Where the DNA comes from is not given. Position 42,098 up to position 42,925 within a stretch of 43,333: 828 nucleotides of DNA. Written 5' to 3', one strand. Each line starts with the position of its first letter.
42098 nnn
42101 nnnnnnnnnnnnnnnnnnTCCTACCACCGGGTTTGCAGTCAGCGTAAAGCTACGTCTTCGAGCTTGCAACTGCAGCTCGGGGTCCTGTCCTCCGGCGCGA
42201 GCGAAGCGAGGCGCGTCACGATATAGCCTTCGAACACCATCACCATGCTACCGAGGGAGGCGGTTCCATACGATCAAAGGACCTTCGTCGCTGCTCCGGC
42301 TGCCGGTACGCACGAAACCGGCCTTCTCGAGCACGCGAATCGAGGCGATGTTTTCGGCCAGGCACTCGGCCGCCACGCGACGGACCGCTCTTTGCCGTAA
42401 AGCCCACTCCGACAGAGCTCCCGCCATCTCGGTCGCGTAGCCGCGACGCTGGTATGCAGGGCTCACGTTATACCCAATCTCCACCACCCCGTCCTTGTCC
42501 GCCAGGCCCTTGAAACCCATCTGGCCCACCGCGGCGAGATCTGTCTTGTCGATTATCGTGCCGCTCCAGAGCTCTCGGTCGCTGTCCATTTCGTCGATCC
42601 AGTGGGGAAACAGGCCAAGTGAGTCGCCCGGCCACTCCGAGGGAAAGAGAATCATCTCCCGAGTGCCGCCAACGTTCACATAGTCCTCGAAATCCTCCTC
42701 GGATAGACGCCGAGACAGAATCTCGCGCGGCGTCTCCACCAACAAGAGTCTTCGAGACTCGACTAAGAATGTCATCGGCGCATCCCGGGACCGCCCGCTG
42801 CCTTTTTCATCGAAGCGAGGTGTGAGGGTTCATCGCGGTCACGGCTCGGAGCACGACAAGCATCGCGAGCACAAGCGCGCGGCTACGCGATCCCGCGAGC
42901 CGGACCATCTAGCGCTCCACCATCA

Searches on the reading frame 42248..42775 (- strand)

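Call 78: search_protein_families(library=pfam, proteins=[window:42248-42775:-], max_evalue=0.01)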
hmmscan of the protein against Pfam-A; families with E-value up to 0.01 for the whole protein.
window:42248-42775:- (175 aa): 7 families
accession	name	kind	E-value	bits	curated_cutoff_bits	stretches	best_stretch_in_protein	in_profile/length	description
PF13302.13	Acetyltransf_3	-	8.5e-22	78.8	25.4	1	22-155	5-138/138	Acetyltransferase (GNAT) domain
PF00583.31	Acetyltransf_1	-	2.6e-13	50.7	20.7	1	46-154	14-116/116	Acetyltransferase (GNAT) family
PF13523.12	Acetyltransf_8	-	2.7e-06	27.5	27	1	106-158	89-141/145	Acetyltransferase (GNAT) domain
PF13420.13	Acetyltransf_4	-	7.2e-06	26.6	24.3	1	54-157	35-137/155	Acetyltransferase (GNAT) domain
PF13508.13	Acetyltransf_7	-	0.00025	21.8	27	1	87-155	16-83/84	Acetyltransferase (GNAT) domain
PF08445.16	FR47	-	0.001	19.4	22.1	1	103-155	28-78/86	FR47-like protein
PF13673.13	Acetyltransf_10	-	0.0057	17.1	23.6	1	104-165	59-118/128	Acetyltransferase (GNAT) domain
